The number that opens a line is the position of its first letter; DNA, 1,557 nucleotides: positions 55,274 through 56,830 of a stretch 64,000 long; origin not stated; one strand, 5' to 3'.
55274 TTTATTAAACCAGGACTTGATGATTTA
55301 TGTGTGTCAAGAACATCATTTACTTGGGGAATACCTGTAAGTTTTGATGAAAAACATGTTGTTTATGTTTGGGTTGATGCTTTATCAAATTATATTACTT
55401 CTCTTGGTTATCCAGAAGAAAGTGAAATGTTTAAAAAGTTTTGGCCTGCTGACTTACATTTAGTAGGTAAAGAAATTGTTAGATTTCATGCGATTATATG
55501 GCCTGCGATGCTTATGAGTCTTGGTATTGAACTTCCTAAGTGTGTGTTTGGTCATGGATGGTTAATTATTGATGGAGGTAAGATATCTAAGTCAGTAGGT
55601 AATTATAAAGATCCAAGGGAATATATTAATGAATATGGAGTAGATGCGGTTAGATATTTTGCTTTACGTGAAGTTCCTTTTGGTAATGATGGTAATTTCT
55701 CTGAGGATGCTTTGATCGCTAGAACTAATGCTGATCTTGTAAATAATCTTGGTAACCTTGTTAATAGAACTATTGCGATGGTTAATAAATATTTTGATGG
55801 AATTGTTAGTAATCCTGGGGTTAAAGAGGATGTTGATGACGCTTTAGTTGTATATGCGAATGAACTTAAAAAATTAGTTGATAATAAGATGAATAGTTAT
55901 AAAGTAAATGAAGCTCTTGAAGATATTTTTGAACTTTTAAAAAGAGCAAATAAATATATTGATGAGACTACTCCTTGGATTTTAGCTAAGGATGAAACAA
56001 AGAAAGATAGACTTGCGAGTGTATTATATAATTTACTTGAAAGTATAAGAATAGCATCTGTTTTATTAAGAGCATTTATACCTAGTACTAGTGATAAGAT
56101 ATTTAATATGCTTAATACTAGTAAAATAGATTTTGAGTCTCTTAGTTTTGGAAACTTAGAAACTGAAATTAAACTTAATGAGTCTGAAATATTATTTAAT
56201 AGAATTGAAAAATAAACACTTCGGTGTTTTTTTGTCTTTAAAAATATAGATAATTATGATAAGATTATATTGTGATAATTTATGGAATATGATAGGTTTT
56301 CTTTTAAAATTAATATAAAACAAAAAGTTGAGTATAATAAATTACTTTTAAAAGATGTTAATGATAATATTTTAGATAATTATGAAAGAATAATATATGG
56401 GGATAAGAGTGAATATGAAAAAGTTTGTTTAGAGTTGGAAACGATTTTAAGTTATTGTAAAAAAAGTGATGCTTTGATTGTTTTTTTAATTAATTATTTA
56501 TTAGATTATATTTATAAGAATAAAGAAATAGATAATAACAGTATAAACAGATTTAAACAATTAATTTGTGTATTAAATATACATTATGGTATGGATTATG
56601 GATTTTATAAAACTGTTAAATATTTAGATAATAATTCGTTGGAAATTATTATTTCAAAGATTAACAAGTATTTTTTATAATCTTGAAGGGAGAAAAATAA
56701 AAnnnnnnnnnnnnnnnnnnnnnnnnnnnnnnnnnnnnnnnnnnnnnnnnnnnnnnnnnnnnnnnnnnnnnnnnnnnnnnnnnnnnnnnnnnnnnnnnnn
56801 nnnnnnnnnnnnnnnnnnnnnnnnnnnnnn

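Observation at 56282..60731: Four-gene, tightly coupled cluster of unknown function (helical protein / RelE-like fusion / two mTERF-like repeat proteins)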

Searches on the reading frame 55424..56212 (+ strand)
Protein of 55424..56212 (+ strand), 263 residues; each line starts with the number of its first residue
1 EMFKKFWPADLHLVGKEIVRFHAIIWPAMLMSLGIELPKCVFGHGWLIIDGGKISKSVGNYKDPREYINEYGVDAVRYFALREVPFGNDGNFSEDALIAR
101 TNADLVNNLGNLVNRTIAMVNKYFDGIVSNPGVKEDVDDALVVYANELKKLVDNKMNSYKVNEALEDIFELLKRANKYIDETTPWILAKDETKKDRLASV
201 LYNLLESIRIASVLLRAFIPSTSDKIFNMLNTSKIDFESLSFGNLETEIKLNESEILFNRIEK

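Call 17: find_related_loci(query=window:55424-56212:+, collection=genome_contigs, flank=10000)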
Query window:55424-56212:+ (263 aa) in genome_contigs; peptide patterns used: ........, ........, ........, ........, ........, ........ (x = any residue, [..] = any of these).
598 stretches matched a pattern (row limit reached: there are more); 536 encode a relative of the query (tblastn E <= 1e-3); the best 80 are kept; 80 distinct loci.
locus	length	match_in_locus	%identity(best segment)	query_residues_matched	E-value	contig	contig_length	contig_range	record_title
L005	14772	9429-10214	79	1-262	1e-142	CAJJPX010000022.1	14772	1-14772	MAG TPA_asm: uncultured Clostridium sp. isolate ERR321635-bin.24 genome assembly, contig: NODE_2956_length_14772_cov_92.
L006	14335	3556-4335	80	3-262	2e-142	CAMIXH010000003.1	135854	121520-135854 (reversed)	MAG: uncultured Tenericutes bacterium isolate SRR12081296_bin.39_metaWRAP_v1.3_MAG genome assembly, contig: ERZ12289772.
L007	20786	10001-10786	80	1-262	7e-142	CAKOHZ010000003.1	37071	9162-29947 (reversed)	MAG: uncultured Bacilli bacterium isolate REFINED_METABAT215_TOP10_CONTIGS_1500_ASSEMBLY_K77_MERGED__Hadza_MoBio_hadza-E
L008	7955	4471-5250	80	3-262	2e-141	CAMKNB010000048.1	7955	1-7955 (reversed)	MAG: uncultured Tenericutes bacterium isolate SRR12081293_bin.88_metaWRAP_v1.3_MAG genome assembly, contig: ERZ12289773.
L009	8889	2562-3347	79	1-262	5e-141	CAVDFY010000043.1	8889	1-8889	bacterium isolate G02607-L1_cleanbin_000033 genome assembly, contig: Spades_G02607-L1_contig_2862, whole genome shotgun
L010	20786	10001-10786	80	1-262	4e-141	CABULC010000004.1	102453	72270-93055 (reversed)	MAG TPA_asm: uncultured Clostridium sp. isolate MGYG-HGUT-04102 genome assembly, contig: GUT_GENOME256424_4, whole genom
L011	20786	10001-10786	79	1-262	1e-140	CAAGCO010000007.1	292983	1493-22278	MAG TPA_asm: Bacilli bacterium, isolate HGM10772, WGS project CAAGCO010000000 data, contig: SRS476120_52_k119_56323, who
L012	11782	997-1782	79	1-262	2e-140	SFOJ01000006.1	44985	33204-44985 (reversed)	MAG: Mollicutes bacterium isolate W3P13.010 Contig136, whole genome shotgun sequence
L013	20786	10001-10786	79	1-262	7e-140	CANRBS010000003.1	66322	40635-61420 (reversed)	MAG: uncultured Bacilli bacterium isolate Lapin-028__bin55 genome assembly, contig: Lapin-028__NODE_365_length_66322_cov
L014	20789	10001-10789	78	1-263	2e-139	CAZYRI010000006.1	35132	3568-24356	MAG TPA_asm: uncultured Clostridium sp. isolate SRP225648_co1_36 genome assembly, contig: NODE_2386_length_35132_cov_17.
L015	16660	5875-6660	78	1-262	8e-139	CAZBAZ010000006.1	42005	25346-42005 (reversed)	MAG TPA_asm: uncultured Clostridium sp. isolate binchicken_co354_412 genome assembly, contig: NODE_702_length_42005_cov_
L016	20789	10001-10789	78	1-263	4e-138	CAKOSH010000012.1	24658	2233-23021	MAG: uncultured Bacilli bacterium isolate REFINED_METABAT215_TOP10_CONTIGS_1500_ASSEMBLY_K77_MERGED__Hadza_MoBio_C-REDO_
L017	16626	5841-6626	77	1-262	6e-138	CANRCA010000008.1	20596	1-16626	MAG: uncultured Bacilli bacterium isolate Lapin-027__bin88 genome assembly, contig: Lapin-027__NODE_2317_length_20596_co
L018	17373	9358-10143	78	1-262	1e-139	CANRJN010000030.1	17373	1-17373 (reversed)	MAG: uncultured Bacilli bacterium isolate Lapin-021__bin67 genome assembly, contig: Lapin-021__NODE_3695_length_17373_co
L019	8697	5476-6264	76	1-263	4e-136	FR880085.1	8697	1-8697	Clostridium sp. CAG:524 genomic scaffold, scf4, whole genome shotgun sequence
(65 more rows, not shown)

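Call 100: search_protein_families(library=pfam, proteins=[L015:9287-13951:-, L015:7123-7428:+], max_evalue=0.01)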
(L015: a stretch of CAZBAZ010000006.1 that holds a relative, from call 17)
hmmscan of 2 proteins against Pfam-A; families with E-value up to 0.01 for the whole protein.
L015:9287-13951:- (1554 aa): 4 families
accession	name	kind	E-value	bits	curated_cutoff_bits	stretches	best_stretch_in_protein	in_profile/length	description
PF01580.24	FtsK_SpoIIIE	-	5.2e-48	163.8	24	2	710-900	18-220/221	FtsK/SpoIIIE family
PF13555.12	AAA_29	-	6.6e-05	23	27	0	1076-1110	16-50/61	P-loop containing region of AAA domain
PF00498.31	FHA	-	0.00024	21.9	20.7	1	127-186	2-64/67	FHA domain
PF24883.2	NPHP3_N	-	0.00076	20.2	24.8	0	1081-1133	21-71/164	Nephrocystin 3, N-terminal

L015:7123-7428:+ (101 aa): 1 family
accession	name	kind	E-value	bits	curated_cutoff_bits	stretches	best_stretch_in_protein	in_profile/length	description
PF06013.18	WXG100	-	0.0018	19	27.3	1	28-79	19-69/86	Proteins of 100 residues with WXG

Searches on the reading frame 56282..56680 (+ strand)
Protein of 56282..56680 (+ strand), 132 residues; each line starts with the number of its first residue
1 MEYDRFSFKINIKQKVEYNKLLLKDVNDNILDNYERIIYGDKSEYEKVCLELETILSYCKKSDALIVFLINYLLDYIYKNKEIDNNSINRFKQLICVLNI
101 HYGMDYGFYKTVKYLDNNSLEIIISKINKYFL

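Call 3: search_protein_families(library=pfam, proteins=[window:56282-56680:+], max_evalue=1)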
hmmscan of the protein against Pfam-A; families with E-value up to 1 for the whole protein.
window:56282-56680:+ (132 aa): 3 families
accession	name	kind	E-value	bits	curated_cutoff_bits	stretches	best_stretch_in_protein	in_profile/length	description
PF05462.17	Dicty_CAR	-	0.0028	17.3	21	1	65-120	205-260/305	Slime mold cyclic AMP receptor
PF18362.6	THB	-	0.16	12.1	25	0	41-51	10-20/34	Tri-helix bundle domain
PF14075.11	UBN_AB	-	0.26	11.3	25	1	18-92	28-97/211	Ubinuclein conserved middle domain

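Call 4: search_protein_families(library=padloc, proteins=[window:56282-56680:+], max_evalue=1)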
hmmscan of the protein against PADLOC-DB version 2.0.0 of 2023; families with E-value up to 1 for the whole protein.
window:56282-56680:+ (132 aa): 0 families

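Call 5: search_protein_families(library=ncbifam, proteins=[window:56282-56680:+], max_evalue=1)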
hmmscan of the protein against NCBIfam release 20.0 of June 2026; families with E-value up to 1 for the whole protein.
window:56282-56680:+ (132 aa): 0 families

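Call 6: search_protein_families(library=phrogs, proteins=[window:56282-56680:+], max_evalue=1)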
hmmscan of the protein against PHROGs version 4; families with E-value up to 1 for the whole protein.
window:56282-56680:+ (132 aa): 1 family
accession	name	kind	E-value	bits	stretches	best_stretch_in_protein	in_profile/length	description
phrog_7117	-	unknown function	0.059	14.7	1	56-87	2-35/71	-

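Call 92: list_cluster_members(proteins=[window:56282-56680:+, window:56703-58757:+, window:60438-60731:+, P0005, P0006, P0007, P0009, P0012, P0011, P0020])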
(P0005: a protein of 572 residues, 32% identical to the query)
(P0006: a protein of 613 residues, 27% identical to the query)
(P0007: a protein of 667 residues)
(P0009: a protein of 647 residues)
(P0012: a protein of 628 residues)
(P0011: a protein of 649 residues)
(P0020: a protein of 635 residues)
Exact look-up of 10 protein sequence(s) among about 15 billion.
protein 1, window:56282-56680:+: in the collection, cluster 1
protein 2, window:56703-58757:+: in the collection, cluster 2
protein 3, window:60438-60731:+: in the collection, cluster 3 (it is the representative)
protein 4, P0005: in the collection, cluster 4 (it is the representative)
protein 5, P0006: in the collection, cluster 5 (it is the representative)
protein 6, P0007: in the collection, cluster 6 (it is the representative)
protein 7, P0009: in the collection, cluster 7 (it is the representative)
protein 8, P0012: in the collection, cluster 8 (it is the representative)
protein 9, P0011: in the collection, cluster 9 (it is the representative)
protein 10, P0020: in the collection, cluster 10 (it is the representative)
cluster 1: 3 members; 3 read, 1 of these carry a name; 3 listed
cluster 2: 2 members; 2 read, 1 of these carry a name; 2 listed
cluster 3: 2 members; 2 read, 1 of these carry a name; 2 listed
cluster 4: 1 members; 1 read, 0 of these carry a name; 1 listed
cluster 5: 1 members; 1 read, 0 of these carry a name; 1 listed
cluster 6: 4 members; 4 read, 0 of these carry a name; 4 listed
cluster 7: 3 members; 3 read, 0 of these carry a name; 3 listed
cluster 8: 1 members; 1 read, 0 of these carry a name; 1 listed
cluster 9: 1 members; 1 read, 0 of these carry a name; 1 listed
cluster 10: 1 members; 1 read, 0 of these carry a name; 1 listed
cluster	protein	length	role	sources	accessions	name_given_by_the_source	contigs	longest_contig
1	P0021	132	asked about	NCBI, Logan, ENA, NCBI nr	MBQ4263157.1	MAG: hypothetical protein IJB83_02795 [Bacilli bacterium] | hypothetical protein [Bacilli bacterium]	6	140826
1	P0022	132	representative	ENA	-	-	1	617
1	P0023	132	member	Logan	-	-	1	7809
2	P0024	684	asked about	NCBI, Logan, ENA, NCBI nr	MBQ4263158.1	MAG: hypothetical protein IJB83_02800 [Bacilli bacterium] | hypothetical protein [Bacilli bacterium]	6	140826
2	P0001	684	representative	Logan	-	-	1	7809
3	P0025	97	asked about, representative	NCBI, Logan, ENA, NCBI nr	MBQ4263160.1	MAG: hypothetical protein IJB83_02810 [Bacilli bacterium] | hypothetical protein [Bacilli bacterium]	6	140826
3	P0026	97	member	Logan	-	-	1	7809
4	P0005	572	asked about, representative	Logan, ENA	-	-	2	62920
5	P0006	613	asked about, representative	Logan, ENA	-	-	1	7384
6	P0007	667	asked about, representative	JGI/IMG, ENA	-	-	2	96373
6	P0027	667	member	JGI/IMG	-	-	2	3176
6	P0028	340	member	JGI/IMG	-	-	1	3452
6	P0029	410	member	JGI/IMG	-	-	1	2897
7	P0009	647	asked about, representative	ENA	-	-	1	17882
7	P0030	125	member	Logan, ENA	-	-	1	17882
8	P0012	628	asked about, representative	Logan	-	-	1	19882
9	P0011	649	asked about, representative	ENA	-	-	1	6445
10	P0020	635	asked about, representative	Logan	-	-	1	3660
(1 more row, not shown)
